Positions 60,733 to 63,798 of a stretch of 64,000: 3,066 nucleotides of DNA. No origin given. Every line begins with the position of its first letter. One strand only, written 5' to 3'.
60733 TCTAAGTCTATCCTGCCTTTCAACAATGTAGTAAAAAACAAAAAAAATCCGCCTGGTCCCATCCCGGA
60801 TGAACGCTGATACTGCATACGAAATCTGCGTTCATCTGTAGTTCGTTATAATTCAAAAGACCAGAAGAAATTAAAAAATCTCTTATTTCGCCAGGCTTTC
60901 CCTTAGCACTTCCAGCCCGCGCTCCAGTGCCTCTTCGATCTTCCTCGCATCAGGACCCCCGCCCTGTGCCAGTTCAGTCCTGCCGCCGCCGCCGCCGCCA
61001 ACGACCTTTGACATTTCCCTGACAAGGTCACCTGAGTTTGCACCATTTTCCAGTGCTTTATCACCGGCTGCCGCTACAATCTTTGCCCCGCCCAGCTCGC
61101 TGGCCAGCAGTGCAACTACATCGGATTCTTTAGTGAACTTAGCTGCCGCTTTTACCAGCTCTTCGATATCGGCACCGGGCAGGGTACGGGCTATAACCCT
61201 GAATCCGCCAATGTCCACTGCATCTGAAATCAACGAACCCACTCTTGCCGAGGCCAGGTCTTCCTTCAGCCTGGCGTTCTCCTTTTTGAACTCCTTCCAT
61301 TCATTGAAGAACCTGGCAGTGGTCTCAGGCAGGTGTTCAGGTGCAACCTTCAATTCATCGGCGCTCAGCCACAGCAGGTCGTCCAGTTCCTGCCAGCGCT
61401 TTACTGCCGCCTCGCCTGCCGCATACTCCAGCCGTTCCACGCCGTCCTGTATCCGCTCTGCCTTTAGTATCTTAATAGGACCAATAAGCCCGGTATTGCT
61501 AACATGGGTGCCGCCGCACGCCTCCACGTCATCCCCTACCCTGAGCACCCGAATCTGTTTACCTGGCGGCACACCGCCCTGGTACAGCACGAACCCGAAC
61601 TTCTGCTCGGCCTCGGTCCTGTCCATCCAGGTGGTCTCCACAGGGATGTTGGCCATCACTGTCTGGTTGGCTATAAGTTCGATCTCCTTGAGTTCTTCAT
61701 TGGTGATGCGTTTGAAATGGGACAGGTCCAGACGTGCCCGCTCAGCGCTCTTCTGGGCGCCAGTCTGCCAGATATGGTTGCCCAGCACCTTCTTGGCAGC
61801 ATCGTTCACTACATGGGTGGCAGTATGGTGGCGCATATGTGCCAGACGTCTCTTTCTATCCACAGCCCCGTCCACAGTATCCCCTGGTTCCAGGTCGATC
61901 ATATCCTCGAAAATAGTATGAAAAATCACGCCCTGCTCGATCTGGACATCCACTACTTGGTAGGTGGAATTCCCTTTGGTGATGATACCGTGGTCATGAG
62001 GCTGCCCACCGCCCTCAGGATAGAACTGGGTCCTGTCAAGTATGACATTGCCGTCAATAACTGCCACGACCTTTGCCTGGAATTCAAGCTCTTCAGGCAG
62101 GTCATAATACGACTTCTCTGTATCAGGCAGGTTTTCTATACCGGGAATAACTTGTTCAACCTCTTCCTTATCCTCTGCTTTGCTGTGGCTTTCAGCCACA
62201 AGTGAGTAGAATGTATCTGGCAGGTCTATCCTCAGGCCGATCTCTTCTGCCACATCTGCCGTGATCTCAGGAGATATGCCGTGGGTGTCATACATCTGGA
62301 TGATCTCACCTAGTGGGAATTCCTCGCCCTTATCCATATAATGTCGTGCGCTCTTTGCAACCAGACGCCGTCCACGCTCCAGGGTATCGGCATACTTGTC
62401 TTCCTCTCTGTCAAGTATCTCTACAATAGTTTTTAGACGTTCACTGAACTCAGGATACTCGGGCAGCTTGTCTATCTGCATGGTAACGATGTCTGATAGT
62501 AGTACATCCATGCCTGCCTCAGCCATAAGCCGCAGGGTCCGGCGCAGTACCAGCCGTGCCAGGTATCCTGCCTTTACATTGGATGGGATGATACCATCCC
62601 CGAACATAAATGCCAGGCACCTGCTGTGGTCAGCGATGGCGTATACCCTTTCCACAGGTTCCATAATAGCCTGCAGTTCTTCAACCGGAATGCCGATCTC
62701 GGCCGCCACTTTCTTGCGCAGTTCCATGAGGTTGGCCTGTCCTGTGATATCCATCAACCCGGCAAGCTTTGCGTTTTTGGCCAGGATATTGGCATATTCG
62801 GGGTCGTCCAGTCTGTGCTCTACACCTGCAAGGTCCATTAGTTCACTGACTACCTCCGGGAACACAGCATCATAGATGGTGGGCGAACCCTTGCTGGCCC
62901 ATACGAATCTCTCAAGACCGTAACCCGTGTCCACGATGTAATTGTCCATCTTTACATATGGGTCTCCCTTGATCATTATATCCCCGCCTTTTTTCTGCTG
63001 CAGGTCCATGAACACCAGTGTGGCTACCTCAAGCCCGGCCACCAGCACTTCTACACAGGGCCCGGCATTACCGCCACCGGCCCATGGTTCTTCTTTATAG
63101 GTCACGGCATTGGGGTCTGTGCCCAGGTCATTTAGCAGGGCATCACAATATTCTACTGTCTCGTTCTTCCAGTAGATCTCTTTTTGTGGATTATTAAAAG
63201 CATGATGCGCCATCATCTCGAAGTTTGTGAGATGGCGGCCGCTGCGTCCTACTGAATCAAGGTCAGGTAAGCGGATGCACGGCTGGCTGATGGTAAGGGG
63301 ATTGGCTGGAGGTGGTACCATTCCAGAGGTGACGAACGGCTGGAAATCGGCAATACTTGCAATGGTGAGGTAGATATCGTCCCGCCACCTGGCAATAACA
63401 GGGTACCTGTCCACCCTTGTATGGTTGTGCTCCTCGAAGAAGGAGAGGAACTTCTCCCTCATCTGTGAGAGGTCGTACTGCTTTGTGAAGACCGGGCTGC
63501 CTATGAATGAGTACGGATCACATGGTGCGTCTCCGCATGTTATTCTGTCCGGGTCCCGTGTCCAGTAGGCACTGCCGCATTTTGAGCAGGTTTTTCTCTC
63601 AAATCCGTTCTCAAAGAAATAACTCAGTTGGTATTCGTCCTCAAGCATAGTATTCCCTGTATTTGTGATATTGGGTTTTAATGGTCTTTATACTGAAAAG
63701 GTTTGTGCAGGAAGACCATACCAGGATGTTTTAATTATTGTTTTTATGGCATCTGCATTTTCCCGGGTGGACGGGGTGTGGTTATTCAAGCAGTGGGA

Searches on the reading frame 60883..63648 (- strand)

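Call 58: search_protein_families(library=pfam, proteins=[window:60883-63648:-], max_evalue=1e-8)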
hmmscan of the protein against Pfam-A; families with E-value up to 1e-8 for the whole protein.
window:60883-63648:- (921 aa): 3 families
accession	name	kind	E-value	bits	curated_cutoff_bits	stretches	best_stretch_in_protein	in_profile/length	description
PF01411.24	tRNA-synt_2c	-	9.2e-138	460.6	30.3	1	62-600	1-552/552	tRNA synthetases class II (A)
PF07973.19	tRNA_SAD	-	2.1e-16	60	24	1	699-741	1-44/44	Threonyl and Alanyl tRNA synthetase second additional domain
PF02272.25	DHHA1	-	3e-10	40.9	25.9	1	818-912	4-97/102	DHHA1 domain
